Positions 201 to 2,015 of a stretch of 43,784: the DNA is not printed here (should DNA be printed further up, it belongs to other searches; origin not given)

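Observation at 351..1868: The aldehyde dehydrogenase directly upstream of cutC lacks the catalytic cysteine and may be an encapsulated pseudoenzyme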

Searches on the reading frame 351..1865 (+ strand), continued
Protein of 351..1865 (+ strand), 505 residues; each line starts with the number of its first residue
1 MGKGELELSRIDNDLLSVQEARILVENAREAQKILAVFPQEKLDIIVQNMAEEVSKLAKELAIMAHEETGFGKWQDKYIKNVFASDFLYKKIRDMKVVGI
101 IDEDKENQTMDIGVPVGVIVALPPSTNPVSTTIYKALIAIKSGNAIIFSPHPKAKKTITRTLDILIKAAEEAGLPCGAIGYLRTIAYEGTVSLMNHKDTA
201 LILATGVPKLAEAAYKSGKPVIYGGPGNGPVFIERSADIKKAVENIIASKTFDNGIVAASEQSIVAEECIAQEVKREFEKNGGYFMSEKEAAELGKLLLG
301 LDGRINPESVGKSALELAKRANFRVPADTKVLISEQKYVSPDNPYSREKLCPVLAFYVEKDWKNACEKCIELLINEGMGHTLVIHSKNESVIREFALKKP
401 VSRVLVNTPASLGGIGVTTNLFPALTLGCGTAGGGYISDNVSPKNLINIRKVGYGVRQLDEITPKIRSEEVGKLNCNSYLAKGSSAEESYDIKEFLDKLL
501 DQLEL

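Call 22: search_solved_structures(query=window:351-1865:+, max_evalue=1e-20, show_alignments=2)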
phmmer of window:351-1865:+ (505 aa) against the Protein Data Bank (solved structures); distinct sequences matched with E-value up to 1e-20: 15.
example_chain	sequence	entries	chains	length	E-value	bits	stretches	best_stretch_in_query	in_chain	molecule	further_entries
3k9d_A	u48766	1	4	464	4.5e-162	543.3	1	10-462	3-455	ALDEHYDE DEHYDROGENASE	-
5j78_A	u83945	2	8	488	4.4e-124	418.1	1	12-461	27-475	Acetaldehyde dehydrogenase (Acetylating)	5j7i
6ahc_A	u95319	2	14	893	7.6e-108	364.5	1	17-453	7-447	Aldehyde-alcohol dehydrogenase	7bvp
6tqh_A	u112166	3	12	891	8.5e-108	364.4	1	17-453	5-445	Aldehyde-alcohol dehydrogenase | Bifunctional aldehyde-alcohol dehydrogenase AdhE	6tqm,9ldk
8uhw_A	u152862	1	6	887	9.5e-106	357.6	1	18-453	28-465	Aldehyde-alcohol dehydrogenase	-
13he_A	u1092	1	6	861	9.9e-106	357.6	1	21-453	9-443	Aldehyde-alcohol dehydrogenase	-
3my7_A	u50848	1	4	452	1.4e-101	343.9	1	20-452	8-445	Alcohol dehydrogenase/acetaldehyde dehydrogenase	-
7dag_A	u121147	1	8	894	2.2e-100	340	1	19-453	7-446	Aldehyde-alcohol dehydrogenase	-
8cei_A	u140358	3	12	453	1.5e-80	274.5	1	22-457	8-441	Succinate-semialdehyde dehydrogenase (acetylating)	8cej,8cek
5dbv_A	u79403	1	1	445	2.1e-48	168.5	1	22-435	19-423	Aldehyde Dehydrogenase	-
4c3s_A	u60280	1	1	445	7.3e-48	166.8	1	22-435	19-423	ALDEHYDE DEHYDROGENASE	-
5dru_A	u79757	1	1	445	1.5e-46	162.4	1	22-435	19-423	Aldehyde Dehydrogenase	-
5jfl_A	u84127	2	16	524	2.3e-40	142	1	58-436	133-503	Aldehyde dehydrogenase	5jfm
5jfn_A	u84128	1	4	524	2.7e-40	141.8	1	58-436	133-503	Aldehyde dehydrogenase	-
6gvs_A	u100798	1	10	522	8.5e-40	140.2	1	58-435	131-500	Aldehyde dehydrogenase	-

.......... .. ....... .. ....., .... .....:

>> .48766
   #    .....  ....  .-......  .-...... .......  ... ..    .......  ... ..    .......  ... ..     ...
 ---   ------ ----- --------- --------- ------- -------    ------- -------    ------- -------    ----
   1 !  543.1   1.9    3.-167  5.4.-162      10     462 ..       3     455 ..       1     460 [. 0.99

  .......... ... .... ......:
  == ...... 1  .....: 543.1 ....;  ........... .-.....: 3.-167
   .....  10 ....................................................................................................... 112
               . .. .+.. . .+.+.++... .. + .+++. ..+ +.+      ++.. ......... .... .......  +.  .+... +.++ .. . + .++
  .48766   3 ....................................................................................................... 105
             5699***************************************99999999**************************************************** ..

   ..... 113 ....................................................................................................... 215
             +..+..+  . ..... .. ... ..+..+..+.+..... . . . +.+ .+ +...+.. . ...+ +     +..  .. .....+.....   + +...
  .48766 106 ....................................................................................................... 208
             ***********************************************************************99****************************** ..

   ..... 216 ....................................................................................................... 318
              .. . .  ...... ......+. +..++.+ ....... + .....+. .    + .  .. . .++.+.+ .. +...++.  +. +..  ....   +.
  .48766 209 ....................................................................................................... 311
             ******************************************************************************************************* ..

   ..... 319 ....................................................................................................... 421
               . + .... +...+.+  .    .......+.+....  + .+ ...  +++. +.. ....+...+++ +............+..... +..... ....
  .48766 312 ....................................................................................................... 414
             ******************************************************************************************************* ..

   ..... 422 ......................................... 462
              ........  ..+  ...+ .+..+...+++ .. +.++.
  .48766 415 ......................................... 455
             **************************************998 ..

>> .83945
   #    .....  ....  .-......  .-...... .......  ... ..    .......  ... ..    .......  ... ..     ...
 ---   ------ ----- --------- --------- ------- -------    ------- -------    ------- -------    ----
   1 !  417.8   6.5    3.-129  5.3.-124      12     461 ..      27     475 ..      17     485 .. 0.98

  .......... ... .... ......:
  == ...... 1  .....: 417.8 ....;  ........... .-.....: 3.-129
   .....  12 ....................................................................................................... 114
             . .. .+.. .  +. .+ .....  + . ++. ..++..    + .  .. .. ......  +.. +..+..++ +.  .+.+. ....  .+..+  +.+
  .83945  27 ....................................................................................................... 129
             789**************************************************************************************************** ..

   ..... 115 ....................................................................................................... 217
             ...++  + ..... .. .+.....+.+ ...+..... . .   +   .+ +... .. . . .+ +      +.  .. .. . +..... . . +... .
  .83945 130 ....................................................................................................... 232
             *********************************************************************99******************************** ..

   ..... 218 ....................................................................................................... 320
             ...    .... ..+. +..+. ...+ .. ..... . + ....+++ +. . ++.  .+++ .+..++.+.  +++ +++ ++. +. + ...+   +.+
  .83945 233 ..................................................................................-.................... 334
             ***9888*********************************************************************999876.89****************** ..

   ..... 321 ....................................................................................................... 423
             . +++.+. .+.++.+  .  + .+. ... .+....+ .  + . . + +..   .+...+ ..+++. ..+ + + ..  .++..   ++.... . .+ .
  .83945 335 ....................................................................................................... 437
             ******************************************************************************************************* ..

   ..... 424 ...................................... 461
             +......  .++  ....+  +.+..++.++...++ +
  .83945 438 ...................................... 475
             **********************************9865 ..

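Call 25: find_related_loci(query=A1, collection=genome_contigs, flank=10000)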
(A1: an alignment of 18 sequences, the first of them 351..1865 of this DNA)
Query A1 (505 aa) in genome_contigs; peptide patterns used: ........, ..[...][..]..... (x = any residue, [..] = any of these).
599 stretches matched a pattern (row limit reached: there are more); 588 encode a relative of the query (tblastn E <= 1e-3); the best 80 are kept; 80 distinct loci.
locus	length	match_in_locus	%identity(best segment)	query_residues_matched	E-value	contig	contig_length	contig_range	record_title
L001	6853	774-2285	76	2-503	0e+0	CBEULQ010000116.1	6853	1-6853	MAG TPA_asm: uncultured Desulfocucumis sp. isolate SRR13515399_metabat2_4 genome assembly, contig: ERZ25074858.611, whol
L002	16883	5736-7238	75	3-504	0e+0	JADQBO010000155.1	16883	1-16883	MAG: Desulfosporosinus sp. isolate Soudan_1 NODE_1085_length_16883_cov_5.884478, whole genome shotgun sequence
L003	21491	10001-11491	76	7-503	0e+0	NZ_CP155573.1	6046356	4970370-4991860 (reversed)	Sporomusa silvacetica DSM 10669 chromosome, complete genome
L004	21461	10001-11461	77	5-491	0e+0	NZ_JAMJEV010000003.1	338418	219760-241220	Desulfosporosinus nitroreducens strain P130 NODE_3_length_338418_cov_160.058080, whole genome shotgun sequence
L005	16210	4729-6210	77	1-493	0e+0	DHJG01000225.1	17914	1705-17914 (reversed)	MAG TPA_asm: Desulfosporosinus sp. UBA4726 UBA4726_contig_2306, whole genome shotgun sequence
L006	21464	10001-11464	77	4-491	0e+0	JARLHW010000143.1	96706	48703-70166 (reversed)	MAG: Desulfosporosinus sp. isolate MAG_CO4 MetaCoAG_Bin_4_sub_Oxic_k141_892689, whole genome shotgun sequence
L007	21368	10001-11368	81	7-462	0e+0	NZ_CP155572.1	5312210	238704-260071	Sporomusa malonica strain DSM 5090 chromosome, complete genome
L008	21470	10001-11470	77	2-491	0e+0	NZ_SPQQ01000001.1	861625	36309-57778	Desulfosporosinus fructosivorans strain 63.6F NODE_1_length_861625_cov_36.255282, whole genome shotgun sequence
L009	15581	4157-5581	77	7-478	0e+0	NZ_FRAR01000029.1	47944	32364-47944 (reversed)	Desulforamulus aeronauticus DSM 10349, whole genome shotgun sequence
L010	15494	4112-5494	79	2-462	0e+0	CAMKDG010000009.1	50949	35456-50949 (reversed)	MAG: uncultured Desulfotomaculum sp. isolate SRR12377472_bin.7_metawrap_v1.3_MAG genome assembly, contig: SRR12377472_24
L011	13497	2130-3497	80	8-463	0e+0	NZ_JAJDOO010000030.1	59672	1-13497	Desulfosporosinus sp. SRJS8 NODE_30_length_59672_cov_50.616099, whole genome shotgun sequence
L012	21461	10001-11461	75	5-491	0e+0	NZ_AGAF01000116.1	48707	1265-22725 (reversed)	Desulfosporosinus sp. OT TOU.assembly.208, whole genome shotgun sequence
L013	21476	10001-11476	74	8-503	0e+0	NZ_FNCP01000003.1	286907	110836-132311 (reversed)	Desulfosporosinus hippei DSM 8344, whole genome shotgun sequence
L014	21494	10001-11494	74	3-503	0e+0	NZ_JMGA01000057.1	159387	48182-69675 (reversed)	Desulfosporosinus sp. HMP52 Desulfosporosinus_HMP51_contig_62, whole genome shotgun sequence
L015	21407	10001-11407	77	2-470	0e+0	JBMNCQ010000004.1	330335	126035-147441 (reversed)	MAG: Peptococcaceae bacterium isolate Bins.048 NODE_60, whole genome shotgun sequence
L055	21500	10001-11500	63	7-504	0e+0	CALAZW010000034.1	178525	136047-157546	MAG TPA_asm: uncultured Helcococcus sp. isolate SRR6713636_bin.10_CONCOCT_v1.1_MAG genome assembly, contig: ERZ794978.7,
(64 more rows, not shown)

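Call 33: search_protein_representatives(protein=window:351-1865:+)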
Query: 505 residues. Proteins with E-value up to 0.001 (for the whole library): 5488; up to 1e-10: 2818; up to 1e-30: 826. The best 150 are listed.
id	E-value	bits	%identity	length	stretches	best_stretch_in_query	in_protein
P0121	8.9e-170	582.0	58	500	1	11-465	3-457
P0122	8.4e-137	473.3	49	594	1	12-462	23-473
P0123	4.9e-134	464.1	50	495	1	11-461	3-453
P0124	1.6e-133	462.4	50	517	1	12-460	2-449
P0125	1.3e-127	443.0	47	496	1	10-466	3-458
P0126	1.6e-125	436.1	47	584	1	10-482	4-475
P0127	8.8e-124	430.3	59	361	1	133-471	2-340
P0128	9.9e-123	426.9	48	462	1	12-461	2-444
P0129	1.3e-120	419.9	45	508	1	10-460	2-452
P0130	1.6e-120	419.6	48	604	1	14-459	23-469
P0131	4.0e-120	418.3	46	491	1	9-465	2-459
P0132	1.0e-118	413.6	46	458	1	10-462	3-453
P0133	6.2e-118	411.1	45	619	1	12-462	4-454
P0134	6.0e-117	407.8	44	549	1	18-471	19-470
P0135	6.1e-117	407.8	46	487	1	11-455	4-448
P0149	2.3e-106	372.9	42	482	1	9-461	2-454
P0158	6.5e-98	345.0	42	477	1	9-473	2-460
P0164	1.2e-95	337.6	41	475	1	10-456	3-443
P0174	1.0e-93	331.2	42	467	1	10-477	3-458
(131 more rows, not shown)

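Call 53: search_protein_families(library=pfam, proteins=[L004:186-1385:+, L004:2044-4122:+, L004:4431-6089:-, L004:6555-7952:+, L004:8095-9021:-, L004:9337-9633:+, L004:9646-9951:+], max_evalue=0.00001)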
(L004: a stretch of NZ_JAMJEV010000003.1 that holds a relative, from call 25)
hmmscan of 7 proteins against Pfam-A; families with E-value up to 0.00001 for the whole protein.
L004:186-1385:+ (400 aa): 1 family
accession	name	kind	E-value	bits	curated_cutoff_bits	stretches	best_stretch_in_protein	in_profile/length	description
PF10925.13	DUF2680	-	1.9e-09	38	25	0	161-184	25-48/57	Protein of unknown function (DUF2680)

L004:2044-4122:+ (693 aa): 4 families
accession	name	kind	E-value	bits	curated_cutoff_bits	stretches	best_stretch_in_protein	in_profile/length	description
PF00015.26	MCPsignal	-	4.4e-44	150.8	34.6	1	480-642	6-168/172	Methyl-accepting chemotaxis protein (MCP) signalling domain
PF02743.24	dCache_1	-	5.6e-14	52.7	45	1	51-296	15-239/240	Cache domain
PF00672.30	HAMP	-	1.7e-11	44.7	25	1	333-383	3-51/53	HAMP domain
PF22673.2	MCP-like_PDC_1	-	3e-11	44.2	27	1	92-219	3-113/113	Methyl-accepting chemotaxis protein-like, first PDC sensor domain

L004:4431-6089:- (552 aa): 0 families

L004:6555-7952:+ (466 aa): 2 families
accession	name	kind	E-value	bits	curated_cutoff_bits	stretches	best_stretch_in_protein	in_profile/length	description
PF02518.31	HATPase_c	-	7.9e-21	75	26.4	1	361-463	2-109/111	Histidine kinase-, DNA gyrase B-, and HSP90-like ATPase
PF00512.31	HisKA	-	2.4e-15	56.7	26.9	1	257-316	3-63/66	His Kinase A (phospho-acceptor) domain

L004:8095-9021:- (308 aa): 2 families
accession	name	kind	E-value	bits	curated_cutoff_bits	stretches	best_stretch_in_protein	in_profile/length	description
PF01633.27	Choline_kinase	-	2.2e-15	57.2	29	1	30-226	3-209/300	Choline/ethanolamine kinase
PF01636.29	APH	-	3.5e-10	40.5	23.2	1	119-239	101-230/239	Phosphotransferase enzyme family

L004:9337-9633:+ (99 aa): 1 family
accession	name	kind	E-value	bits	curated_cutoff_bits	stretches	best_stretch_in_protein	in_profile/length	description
PF00936.24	BMC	-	4e-28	97.6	24.5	1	8-83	1-75/75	BMC domain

L004:9646-9951:+ (102 aa): 1 family
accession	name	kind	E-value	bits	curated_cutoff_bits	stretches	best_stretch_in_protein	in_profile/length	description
PF00936.24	BMC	-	1.9e-28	98.7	24.5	1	12-87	1-75/75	BMC domain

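Call 57: search_protein_families(library=pfam, proteins=[L055:9248-9982:+, L055:10004-11500:+, L055:11526-11783:+, L055:11793-12905:+, L055:12921-15467:+, L055:15531-16529:+, L055:16823-17770:+, L055:17782-19479:+, L055:19467-20051:+, L055:20059-20604:+], max_evalue=0.00001)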
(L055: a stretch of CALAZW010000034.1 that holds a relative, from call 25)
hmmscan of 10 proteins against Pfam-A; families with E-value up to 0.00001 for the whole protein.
L055:9248-9982:+ (245 aa): 1 family
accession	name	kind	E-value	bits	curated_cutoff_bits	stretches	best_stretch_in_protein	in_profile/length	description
PF00936.24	BMC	-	6.9e-23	80.8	24.5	2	162-230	1-67/75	BMC domain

L055:10004-11500:+ (499 aa): 1 family
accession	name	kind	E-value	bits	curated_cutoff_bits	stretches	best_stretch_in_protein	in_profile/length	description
PF00171.27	Aldedh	-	2.4e-25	89.5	23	1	12-273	29-291/461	Aldehyde dehydrogenase family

L055:11526-11783:+ (86 aa): 1 family
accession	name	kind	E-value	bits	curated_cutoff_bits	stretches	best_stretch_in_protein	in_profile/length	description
PF03319.19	EutN_CcmL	-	1.6e-18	67.5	25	1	1-79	1-82/83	Ethanolamine utilisation protein EutN/carboxysome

L055:11793-12905:+ (371 aa): 3 families
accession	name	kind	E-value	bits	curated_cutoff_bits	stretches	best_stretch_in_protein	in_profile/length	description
PF25137.1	ADH_Fe_C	-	3.3e-60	203.5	27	1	172-370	1-193/194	Fe-containing alcohol dehydrogenase family, C-terminal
PF00465.25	Fe-ADH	-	3.4e-39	134.6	31.3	1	16-161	10-168/168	Iron-containing alcohol dehydrogenase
PF13685.12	Fe-ADH_2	-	1.4e-08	35.3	28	1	20-104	14-96/149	Iron-containing alcohol dehydrogenase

L055:12921-15467:+ (849 aa): 2 families
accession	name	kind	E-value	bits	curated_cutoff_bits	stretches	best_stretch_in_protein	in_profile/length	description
PF02901.20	PFL-like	-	1.7e-229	764.2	24.3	1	64-710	2-647/647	Pyruvate formate lyase-like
PF01228.26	Gly_radical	-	9.8e-30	103.7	22.2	1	727-830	2-106/106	Glycine radical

L055:15531-16529:+ (333 aa): 1 family
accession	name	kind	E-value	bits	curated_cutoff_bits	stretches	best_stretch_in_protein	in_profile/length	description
PF00892.27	EamA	-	6.9e-22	78.6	28.2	2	184-322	2-134/135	EamA-like transporter family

L055:16823-17770:+ (316 aa): 8 families
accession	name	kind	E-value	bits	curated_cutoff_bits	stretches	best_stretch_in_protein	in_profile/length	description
PF04055.27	Radical_SAM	-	4.9e-16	59.8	29.5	1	32-242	2-159/166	Radical SAM superfamily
PF13353.11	Fer4_12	-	4.5e-10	40.4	22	0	24-62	2-40/137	4Fe-4S single cluster domain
PF12838.12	Fer4_7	-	4.1e-09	37.2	27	0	94-114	2-22/52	4Fe-4S dicluster domain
PF00037.32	Fer4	-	5.8e-09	35.8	21.1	1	60-76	5-21/24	4Fe-4S binding domain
PF12837.12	Fer4_6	-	1.8e-08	34.4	25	0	58-77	4-23/24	4Fe-4S binding domain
PF13187.11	Fer4_9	-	1.1e-07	32.2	27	1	62-108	1-51/52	4Fe-4S dicluster domain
PF13237.11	Fer4_10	-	2e-06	28.1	25.5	1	58-105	4-53/53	4Fe-4S dicluster domain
PF14697.11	Fer4_21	-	2.4e-06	28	35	0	91-109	5-23/59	4Fe-4S dicluster domain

L055:17782-19479:+ (566 aa): 11 families
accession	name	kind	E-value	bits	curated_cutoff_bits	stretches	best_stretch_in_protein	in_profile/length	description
PF13424.12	TPR_12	-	1.5e-39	134.4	30.1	3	166-238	4-76/77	Tetratricopeptide repeat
PF13228.11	DUF4037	-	2e-29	102.7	22.1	1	381-480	1-100/101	Domain of unknown function (DUF4037)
PF13374.12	TPR_10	-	7.4e-23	80.3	27.5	1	209-243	4-38/42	Tetratricopeptide repeat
PF07719.23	TPR_2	-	1.9e-16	59.2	27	0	209-235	3-29/34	Tetratricopeptide repeat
PF00515.34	TPR_1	-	7e-13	48.2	27.8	0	208-235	2-29/34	Tetratricopeptide repeat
PF13181.12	TPR_8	-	5.6e-12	45.3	25.7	0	209-234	3-28/34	Tetratricopeptide repeat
PF13176.12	TPR_7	-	1e-09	38.1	27.9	0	168-187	2-21/36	Tetratricopeptide repeat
PF24885.1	TPR_NPHP3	-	9.7e-09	35.4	100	1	163-244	90-178/239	Nephrocystin-3 TPR domain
PF17874.7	TPR_MalT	-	1.4e-07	31.6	45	1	71-240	27-194/336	MalT-like TPR region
PF13428.12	TPR_14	-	2.9e-06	27.9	23.5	0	210-232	4-26/44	Tetratricopeptide repeat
PF12862.13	ANAPC5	-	8e-06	26.3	23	0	77-124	32-79/91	Anaphase-promoting complex subunit 5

L055:19467-20051:+ (195 aa): 1 family
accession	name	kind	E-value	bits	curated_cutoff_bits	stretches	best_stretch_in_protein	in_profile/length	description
PF13526.11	DUF4125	-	1.6e-50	171.9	25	1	8-192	2-186/197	Protein of unknown function (DUF4125)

L055:20059-20604:+ (182 aa): 1 family
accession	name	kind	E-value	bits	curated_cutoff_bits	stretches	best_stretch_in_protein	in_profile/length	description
PF00936.24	BMC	-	9.6e-24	83.6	24.5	2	4-72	1-70/75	BMC domain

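Call 62: search_protein_families(library=pfam, proteins=[L004:11531-12664:+], max_evalue=0.00001)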
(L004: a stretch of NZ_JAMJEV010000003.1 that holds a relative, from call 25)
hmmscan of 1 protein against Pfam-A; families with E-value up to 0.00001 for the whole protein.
L004:11531-12664:+ (378 aa): 3 families
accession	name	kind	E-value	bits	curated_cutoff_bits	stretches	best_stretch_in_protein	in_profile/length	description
PF25137.1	ADH_Fe_C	-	4.8e-63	212.8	27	1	175-378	2-194/194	Fe-containing alcohol dehydrogenase family, C-terminal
PF00465.25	Fe-ADH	-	2.6e-38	131.7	31.3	1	9-162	3-167/168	Iron-containing alcohol dehydrogenase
PF13685.12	Fe-ADH_2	-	6.2e-09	36.5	28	1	17-102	11-94/149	Iron-containing alcohol dehydrogenase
